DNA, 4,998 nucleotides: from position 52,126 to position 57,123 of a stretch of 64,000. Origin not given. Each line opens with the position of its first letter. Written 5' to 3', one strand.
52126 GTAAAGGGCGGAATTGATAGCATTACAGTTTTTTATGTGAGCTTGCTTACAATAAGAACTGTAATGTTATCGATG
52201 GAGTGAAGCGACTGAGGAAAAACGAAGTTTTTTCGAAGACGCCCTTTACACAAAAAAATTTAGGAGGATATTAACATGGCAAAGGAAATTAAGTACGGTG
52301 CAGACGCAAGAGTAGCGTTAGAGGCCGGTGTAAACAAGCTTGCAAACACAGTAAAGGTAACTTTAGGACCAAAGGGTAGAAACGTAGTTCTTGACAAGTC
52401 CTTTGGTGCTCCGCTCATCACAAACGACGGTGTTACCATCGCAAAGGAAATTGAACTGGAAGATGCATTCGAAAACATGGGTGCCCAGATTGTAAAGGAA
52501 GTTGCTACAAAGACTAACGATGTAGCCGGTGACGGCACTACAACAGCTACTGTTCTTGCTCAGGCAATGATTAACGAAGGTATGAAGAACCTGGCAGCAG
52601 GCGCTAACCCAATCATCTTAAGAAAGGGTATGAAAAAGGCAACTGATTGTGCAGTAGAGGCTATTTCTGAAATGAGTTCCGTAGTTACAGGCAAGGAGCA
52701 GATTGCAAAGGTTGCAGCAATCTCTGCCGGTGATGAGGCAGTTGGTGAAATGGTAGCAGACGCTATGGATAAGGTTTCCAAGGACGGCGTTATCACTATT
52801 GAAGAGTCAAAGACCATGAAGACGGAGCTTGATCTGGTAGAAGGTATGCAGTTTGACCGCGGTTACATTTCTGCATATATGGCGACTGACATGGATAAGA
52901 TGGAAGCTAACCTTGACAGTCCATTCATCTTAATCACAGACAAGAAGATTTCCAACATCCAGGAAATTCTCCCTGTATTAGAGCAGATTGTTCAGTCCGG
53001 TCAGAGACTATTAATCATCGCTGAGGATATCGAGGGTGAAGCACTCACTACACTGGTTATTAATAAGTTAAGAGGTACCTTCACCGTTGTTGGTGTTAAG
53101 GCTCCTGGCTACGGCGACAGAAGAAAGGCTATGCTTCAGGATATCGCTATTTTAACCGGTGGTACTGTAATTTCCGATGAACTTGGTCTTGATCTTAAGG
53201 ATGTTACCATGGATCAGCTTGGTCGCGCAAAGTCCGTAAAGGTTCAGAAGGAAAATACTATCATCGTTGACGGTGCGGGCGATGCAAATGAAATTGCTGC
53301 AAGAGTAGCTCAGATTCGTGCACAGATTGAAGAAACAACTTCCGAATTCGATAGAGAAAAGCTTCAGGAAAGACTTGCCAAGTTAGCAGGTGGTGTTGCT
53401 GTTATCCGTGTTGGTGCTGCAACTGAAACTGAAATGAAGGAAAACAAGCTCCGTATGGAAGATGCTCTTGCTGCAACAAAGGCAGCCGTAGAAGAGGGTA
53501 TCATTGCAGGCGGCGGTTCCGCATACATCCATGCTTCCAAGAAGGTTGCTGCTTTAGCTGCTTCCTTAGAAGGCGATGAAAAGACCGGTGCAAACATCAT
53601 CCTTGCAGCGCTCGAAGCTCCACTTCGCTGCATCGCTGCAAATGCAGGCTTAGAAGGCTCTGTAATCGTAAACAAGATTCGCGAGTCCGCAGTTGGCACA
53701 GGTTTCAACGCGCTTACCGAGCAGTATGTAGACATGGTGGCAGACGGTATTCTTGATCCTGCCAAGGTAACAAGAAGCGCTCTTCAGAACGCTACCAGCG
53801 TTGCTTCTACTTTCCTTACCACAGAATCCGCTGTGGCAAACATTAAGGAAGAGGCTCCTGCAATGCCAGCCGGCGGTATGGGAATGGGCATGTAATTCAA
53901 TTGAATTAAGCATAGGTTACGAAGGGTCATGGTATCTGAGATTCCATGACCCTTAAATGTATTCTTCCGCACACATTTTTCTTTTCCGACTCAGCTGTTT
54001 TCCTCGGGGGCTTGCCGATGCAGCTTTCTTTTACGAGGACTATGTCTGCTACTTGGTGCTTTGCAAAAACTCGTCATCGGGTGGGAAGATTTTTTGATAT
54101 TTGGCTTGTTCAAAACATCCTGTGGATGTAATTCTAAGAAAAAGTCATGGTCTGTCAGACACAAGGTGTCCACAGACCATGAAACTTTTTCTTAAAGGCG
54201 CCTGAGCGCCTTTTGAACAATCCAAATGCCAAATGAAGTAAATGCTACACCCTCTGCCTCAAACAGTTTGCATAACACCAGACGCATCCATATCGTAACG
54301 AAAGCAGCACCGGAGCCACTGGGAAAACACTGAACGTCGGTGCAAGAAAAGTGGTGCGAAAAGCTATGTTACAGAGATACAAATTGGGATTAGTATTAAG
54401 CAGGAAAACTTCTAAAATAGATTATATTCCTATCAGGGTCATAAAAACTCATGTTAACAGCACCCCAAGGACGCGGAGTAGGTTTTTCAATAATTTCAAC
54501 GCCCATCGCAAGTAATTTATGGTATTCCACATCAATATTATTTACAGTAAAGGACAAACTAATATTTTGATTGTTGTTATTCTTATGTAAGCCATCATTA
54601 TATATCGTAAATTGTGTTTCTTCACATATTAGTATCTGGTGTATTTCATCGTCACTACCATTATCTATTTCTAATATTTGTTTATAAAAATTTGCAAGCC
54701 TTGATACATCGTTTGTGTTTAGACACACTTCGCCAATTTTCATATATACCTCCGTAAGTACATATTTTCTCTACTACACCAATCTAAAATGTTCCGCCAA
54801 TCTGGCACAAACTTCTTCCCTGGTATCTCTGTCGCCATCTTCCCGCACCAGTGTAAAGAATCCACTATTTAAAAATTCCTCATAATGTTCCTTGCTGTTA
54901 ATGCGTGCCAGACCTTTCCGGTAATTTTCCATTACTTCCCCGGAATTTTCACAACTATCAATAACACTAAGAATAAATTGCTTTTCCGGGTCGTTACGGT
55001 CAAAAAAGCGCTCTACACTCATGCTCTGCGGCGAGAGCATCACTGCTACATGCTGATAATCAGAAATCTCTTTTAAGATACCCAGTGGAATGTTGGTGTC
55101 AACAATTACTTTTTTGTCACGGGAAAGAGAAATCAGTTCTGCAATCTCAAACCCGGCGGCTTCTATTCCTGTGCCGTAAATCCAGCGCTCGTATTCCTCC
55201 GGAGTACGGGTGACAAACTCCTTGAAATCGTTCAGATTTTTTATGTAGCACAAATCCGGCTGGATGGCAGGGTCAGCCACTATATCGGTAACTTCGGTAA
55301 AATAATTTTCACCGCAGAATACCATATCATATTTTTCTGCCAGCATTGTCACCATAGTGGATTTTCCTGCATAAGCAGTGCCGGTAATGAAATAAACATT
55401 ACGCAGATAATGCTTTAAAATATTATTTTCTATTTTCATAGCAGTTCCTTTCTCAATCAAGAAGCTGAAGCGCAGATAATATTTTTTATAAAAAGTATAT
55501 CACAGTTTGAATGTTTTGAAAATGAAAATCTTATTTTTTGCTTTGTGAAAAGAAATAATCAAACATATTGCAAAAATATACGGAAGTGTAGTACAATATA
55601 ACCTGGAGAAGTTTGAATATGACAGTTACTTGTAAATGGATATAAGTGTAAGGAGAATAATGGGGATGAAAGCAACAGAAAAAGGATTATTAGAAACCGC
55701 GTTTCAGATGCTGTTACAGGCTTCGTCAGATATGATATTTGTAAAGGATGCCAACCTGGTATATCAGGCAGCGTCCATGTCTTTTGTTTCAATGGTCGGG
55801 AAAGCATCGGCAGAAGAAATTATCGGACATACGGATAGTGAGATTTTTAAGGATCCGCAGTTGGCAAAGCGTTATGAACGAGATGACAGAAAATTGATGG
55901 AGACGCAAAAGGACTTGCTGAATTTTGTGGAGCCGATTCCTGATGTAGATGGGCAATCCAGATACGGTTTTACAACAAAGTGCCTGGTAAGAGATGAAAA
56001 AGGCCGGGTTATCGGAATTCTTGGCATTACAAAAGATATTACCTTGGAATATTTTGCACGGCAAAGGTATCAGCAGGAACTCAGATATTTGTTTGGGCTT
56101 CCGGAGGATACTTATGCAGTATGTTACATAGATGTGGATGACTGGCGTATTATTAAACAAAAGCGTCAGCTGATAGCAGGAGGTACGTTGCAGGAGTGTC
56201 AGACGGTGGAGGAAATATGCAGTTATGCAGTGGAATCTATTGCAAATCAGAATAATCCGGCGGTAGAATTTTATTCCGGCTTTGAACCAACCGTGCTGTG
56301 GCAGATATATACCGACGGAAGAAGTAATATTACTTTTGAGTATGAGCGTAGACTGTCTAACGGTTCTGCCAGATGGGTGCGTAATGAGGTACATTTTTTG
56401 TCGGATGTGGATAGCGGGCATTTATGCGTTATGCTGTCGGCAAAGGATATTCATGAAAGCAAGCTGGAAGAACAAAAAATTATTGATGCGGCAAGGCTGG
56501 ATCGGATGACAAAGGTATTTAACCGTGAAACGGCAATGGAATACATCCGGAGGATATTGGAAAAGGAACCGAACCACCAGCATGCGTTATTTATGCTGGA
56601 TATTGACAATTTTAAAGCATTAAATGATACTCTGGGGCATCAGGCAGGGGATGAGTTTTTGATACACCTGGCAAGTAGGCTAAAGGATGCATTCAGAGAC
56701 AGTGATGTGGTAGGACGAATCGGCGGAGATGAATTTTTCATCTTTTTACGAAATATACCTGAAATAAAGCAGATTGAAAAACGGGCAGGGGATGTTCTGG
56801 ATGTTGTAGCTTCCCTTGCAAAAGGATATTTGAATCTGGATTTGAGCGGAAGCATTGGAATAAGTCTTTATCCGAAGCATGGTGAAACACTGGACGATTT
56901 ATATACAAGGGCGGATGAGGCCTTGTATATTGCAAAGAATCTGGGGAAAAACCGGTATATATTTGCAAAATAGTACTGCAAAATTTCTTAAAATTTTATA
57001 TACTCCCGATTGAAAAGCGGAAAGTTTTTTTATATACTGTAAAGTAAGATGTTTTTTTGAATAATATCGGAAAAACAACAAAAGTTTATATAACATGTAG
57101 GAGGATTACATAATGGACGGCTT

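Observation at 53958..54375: About 400-nt imperfect palindrome with a multi-hairpin, four-way-junction-like core in the ORF-free gap after groEL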

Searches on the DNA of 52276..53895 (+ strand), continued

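Call 119: search_with_rna_model(model_id=R3, sources=[L002, L003, L004, L005, L008, L009, L011, L012, L013, L015, L016, L019, L022, L023, L107, L109, L110, L196, L116, L117, L118, L120, L122, L123, L124, L125, L126, L127, L130, L131, L132, L133, L134, L135, L136, L138, L139, L140, L141, L143, L144, L146, L147, L148, L149, L150, L152, L153, L154, L155, L156, L157, L158, L159, L162, L163, L164, L165, L166, L167, L168, L170, L171, L172, L173, L174, L175, L176, L177, L178, L180, L181, L182, L183, L184, L185, L186, L187, L188, L189, L190, L192, L193, L194, L195], max_evalue=5)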
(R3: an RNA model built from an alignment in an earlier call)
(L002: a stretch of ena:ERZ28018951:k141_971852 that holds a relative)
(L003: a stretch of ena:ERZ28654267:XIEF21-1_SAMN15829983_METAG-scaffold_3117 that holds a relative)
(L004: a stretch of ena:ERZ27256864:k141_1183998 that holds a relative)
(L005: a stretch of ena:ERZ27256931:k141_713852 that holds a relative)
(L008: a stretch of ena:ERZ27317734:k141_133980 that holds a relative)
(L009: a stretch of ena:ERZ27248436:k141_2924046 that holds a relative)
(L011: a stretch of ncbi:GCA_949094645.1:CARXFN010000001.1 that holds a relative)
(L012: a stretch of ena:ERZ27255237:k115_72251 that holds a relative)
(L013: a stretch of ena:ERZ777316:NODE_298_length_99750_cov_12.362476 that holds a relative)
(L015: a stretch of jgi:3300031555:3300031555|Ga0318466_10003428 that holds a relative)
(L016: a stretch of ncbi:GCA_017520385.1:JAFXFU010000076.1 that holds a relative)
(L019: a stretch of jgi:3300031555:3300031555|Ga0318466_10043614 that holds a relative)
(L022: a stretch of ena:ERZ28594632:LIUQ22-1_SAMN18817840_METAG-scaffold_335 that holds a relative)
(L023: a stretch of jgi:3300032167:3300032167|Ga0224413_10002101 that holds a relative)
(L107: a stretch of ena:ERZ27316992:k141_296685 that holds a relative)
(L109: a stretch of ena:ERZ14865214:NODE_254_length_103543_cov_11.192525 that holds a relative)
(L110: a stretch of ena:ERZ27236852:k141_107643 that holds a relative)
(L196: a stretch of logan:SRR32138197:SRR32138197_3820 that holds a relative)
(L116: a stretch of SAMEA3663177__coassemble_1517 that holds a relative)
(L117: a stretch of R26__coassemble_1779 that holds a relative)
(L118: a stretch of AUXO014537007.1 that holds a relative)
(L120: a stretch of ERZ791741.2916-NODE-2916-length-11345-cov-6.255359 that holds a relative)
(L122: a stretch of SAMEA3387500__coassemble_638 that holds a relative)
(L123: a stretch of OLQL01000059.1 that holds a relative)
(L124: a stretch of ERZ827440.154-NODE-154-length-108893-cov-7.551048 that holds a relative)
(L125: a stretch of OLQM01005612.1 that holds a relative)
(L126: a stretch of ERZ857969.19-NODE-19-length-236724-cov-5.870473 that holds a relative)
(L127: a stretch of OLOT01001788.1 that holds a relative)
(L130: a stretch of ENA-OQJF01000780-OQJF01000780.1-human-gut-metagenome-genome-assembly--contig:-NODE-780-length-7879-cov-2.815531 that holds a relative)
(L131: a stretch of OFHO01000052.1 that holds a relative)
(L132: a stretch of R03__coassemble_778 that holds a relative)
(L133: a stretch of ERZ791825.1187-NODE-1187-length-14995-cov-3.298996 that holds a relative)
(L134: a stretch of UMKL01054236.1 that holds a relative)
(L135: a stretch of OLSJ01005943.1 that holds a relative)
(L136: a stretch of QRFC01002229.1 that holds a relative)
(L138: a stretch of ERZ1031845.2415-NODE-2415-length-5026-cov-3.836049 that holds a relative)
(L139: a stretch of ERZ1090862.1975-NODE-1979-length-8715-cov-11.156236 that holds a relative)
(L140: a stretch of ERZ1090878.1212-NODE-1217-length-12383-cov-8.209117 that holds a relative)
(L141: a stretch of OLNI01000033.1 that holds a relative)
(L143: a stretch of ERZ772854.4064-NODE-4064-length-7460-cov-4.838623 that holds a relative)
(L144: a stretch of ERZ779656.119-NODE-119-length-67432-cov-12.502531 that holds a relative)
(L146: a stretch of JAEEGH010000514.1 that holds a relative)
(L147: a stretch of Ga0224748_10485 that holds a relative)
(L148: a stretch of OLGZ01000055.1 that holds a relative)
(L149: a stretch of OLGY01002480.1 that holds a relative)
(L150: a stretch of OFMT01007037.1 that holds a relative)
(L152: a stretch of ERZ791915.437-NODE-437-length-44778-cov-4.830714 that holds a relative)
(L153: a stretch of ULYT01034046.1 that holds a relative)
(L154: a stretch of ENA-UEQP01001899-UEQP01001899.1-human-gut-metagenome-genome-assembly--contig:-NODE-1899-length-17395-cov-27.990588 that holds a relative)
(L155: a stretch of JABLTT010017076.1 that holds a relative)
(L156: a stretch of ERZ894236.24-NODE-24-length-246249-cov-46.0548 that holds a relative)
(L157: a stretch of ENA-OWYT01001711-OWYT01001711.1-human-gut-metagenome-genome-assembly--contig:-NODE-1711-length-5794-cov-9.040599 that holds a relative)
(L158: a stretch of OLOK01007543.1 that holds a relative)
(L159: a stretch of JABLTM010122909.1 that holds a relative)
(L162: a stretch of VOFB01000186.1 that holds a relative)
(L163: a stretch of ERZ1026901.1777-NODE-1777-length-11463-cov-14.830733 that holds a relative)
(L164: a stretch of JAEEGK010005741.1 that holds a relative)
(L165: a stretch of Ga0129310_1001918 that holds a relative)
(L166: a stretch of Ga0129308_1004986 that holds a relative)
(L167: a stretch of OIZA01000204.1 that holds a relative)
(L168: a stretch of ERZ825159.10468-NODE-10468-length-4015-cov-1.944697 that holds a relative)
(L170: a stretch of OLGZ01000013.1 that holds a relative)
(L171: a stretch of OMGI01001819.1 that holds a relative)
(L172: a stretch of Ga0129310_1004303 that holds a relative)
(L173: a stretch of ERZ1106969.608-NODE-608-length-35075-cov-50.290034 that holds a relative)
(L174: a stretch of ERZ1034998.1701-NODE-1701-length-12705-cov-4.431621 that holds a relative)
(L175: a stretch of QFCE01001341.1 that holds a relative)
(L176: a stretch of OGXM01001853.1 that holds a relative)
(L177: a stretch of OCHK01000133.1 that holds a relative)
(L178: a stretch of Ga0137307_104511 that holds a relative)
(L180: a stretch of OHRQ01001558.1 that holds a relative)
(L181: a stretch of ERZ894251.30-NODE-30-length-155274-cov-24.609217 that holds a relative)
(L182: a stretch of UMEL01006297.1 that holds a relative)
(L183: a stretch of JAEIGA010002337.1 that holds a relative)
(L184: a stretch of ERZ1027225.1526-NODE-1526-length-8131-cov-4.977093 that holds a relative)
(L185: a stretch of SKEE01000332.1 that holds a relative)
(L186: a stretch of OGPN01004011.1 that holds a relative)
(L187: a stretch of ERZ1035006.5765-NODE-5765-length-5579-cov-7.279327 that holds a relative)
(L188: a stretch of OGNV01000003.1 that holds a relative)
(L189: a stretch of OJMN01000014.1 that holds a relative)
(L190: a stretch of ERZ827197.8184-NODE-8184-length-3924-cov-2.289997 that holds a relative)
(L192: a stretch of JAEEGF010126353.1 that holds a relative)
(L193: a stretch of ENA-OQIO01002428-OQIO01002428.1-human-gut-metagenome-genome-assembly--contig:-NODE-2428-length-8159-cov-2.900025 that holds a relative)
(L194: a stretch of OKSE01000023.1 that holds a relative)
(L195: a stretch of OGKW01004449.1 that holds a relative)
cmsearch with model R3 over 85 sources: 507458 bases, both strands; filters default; matches with E-value up to 5: 3.
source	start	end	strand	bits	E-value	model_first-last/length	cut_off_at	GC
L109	925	966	-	40.3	1.5e-07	1-41/41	no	0.55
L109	535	576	+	35.6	2.8e-06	1-41/41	no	0.55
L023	4952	4997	+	14.7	1.4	1-41/41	no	0.39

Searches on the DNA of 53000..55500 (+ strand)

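Call 4: search_rna_families(source=window, start=53000, end=55500, threshold=evalue, max_evalue=10, show_alignments=3)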
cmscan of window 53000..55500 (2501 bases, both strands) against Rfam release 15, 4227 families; matches with E-value up to 10: 6.
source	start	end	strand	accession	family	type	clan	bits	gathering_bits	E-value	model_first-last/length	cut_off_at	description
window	54131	54191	+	RF00480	HIV_FE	Cis-reg; frameshift_element;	-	21.2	45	6.4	1-52/52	no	HIV Ribosomal frameshift signal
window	55032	55114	-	RF00358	snoZ101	Gene; snRNA; snoRNA; CD-box;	CL00057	18.9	44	6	1-96/96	no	Small nucleolar RNA Z101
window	54134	54195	+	RF04156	MIR2670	Gene; miRNA;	-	18.8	117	0.63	1-200/200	no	MIR2670 microRNA precursor family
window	54135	54194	-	RF04099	MIR837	Gene; miRNA;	-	18.1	117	3.7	1-122/122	no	MIR837 microRNA precursor family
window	54151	54197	-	RF00275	SNORD56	Gene; snRNA; snoRNA; CD-box;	-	17.1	36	5.4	1-71/71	no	Small nucleolar RNA SNORD56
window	54101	54118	+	RF02147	MEG8_3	Gene; lncRNA;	-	12.6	40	6.1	1-66/66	no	Maternally expressed 8 exon 3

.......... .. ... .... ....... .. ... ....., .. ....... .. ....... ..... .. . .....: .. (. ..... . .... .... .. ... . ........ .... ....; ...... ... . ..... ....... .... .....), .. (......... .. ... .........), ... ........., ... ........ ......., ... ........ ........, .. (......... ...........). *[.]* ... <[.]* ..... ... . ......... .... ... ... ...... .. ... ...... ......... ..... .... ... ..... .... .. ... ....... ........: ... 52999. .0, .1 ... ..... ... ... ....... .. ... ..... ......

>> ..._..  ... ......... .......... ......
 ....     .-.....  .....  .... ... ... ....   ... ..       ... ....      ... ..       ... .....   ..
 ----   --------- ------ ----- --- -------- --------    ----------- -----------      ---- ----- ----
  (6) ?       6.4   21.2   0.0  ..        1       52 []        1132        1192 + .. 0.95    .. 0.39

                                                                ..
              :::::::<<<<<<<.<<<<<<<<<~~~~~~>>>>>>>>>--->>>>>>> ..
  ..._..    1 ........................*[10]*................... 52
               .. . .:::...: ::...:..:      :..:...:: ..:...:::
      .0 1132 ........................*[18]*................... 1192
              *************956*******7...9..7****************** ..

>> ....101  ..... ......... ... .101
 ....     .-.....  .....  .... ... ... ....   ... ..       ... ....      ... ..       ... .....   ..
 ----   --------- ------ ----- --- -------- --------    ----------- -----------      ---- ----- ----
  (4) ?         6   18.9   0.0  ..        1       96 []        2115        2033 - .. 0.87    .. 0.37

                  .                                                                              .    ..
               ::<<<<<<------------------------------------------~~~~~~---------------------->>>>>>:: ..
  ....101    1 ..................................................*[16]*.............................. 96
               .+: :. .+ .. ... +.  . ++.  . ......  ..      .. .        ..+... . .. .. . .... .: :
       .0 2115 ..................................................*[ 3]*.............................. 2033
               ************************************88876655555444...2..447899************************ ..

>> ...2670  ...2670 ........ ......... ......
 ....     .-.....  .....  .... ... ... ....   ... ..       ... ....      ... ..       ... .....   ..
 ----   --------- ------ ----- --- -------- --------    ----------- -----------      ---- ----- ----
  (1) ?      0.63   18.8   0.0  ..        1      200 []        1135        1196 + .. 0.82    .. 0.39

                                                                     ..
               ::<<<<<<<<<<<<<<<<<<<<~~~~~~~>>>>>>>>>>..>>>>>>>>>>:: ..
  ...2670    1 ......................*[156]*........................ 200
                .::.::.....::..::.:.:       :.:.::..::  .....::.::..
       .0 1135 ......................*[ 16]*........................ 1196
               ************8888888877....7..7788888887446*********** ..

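Call 12: search_dna_similar(query=window:53900-54395:+, collection=phages, mode=distant, max_evalue=0.01)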
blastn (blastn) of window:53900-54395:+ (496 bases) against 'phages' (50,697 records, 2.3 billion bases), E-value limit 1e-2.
No match.

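Call 13: search_dna_similar(query=window:53900-54395:+, collection=plasmids, mode=distant, max_evalue=0.01)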
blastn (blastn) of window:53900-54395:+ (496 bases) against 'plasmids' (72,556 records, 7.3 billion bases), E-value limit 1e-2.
No match.

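Call 70: search_rna_families(source=window, start=53940, end=54395, threshold=evalue, max_evalue=10, show_alignments=0)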
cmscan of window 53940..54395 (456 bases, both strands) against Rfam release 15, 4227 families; matches with E-value up to 10: 10.
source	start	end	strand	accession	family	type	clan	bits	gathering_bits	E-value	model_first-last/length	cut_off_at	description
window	54131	54191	+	RF00480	HIV_FE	Cis-reg; frameshift_element;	-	21.2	45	1.2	1-52/52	no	HIV Ribosomal frameshift signal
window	54134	54195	+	RF04156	MIR2670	Gene; miRNA;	-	18.8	117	0.12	1-200/200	no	MIR2670 microRNA precursor family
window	54135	54194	-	RF04099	MIR837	Gene; miRNA;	-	18.1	117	0.67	1-122/122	no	MIR837 microRNA precursor family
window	54151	54197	-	RF00275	SNORD56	Gene; snRNA; snoRNA; CD-box;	-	17.1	36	0.98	1-71/71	no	Small nucleolar RNA SNORD56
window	54063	54124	-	RF02418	Spd-sr07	Gene; sRNA;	-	16.9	55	5.5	1-63/63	no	Streptococcus sRNA Spd-sr07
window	54137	54192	-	RF03480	mir-1284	Gene; miRNA;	-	15.7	80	6.5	1-92/92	no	mir-1284 microRNA precursor family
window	54090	54236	+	RF04153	MIR856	Gene; miRNA;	-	15.1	297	0.22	1-258/258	no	MIR856 microRNA precursor family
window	54068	54183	+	RF01405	STnc490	Gene; sRNA;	-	13.5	56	3.6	1-124/124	no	STnc490 Hfq binding RNA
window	54002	54124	-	RF01954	SOX2OT_exon4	Gene; lncRNA;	-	12.7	40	4.1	1-109/109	no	SOX2 overlapping transcript exon 4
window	54101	54118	+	RF02147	MEG8_3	Gene; lncRNA;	-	12.6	40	1.1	1-66/66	no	Maternally expressed 8 exon 3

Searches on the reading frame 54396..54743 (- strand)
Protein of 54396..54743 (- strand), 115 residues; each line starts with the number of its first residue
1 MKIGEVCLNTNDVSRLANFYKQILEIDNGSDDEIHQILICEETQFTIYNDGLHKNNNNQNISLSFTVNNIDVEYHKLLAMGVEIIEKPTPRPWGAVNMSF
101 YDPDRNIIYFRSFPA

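Call 11: find_encoding_contigs(protein=window:54396-54743:-, flank=3000, max_places=10)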
Protein window:54396-54743:- (115 aa): no gene with exactly this product is on record in the collection.

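Call 90: search_protein_families(library=pfam, proteins=[window:54396-54743:-], max_evalue=0.01)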
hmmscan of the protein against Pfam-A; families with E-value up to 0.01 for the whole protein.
window:54396-54743:- (115 aa): 3 families
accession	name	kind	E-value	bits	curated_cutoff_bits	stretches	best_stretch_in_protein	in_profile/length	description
PF12681.13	Glyoxalase_2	-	2.9e-10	40.5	30.1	1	8-108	6-111/118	Glyoxalase-like domain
PF00903.31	Glyoxalase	-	5.5e-10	40.1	20.6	1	2-108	1-119/121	Glyoxalase/Bleomycin resistance protein/Dioxygenase superfamily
PF18029.7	Glyoxalase_6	-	3.7e-06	28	23.6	1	5-104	1-99/106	Glyoxalase-like domain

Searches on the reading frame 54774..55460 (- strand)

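Call 90: search_protein_families(library=pfam, proteins=[window:54774-55460:-], max_evalue=0.01)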
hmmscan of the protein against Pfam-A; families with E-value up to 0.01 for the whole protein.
window:54774-55460:- (228 aa): 1 family
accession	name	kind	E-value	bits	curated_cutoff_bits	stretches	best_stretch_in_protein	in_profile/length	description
PF02689.20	Herpes_Helicase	-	0.0066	14.9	27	1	21-50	60-89/808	Helicase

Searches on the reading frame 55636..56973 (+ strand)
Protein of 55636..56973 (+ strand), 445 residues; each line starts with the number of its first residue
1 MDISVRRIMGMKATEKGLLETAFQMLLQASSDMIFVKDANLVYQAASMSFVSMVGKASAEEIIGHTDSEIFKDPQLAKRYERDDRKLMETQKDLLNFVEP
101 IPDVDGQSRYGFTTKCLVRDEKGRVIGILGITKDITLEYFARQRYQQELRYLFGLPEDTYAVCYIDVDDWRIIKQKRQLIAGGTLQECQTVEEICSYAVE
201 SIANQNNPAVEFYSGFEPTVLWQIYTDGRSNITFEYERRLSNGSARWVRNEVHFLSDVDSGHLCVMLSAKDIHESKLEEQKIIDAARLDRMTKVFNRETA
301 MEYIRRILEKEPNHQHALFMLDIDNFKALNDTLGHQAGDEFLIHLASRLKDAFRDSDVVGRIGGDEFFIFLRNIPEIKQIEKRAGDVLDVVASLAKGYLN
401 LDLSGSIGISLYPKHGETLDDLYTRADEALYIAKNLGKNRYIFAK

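Call 90: search_protein_families(library=pfam, proteins=[window:55636-56973:+], max_evalue=0.01)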
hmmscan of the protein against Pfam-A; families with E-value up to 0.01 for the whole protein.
window:55636-56973:+ (445 aa): 6 families
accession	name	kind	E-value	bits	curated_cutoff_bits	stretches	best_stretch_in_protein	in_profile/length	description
PF00990.26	GGDEF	-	2.2e-42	145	23.8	1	287-440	2-161/161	Diguanylate cyclase, GGDEF domain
PF08448.16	PAS_4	-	1.9e-18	67.1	23.1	1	28-136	2-106/110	PAS fold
PF00989.32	PAS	-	5.7e-08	33.2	22.6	1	23-135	3-113/113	PAS fold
PF08447.18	PAS_3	-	0.00013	22.6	25.6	0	221-264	42-83/89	PAS fold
PF13426.13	PAS_9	-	0.0017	19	27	0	32-136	2-102/103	PAS domain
PF24898.2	GGDEF_GdpP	-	0.007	17.1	30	0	321-437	1-112/126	Cyclic-di-AMP phosphodiesterase GdpP-like, GGDEF domain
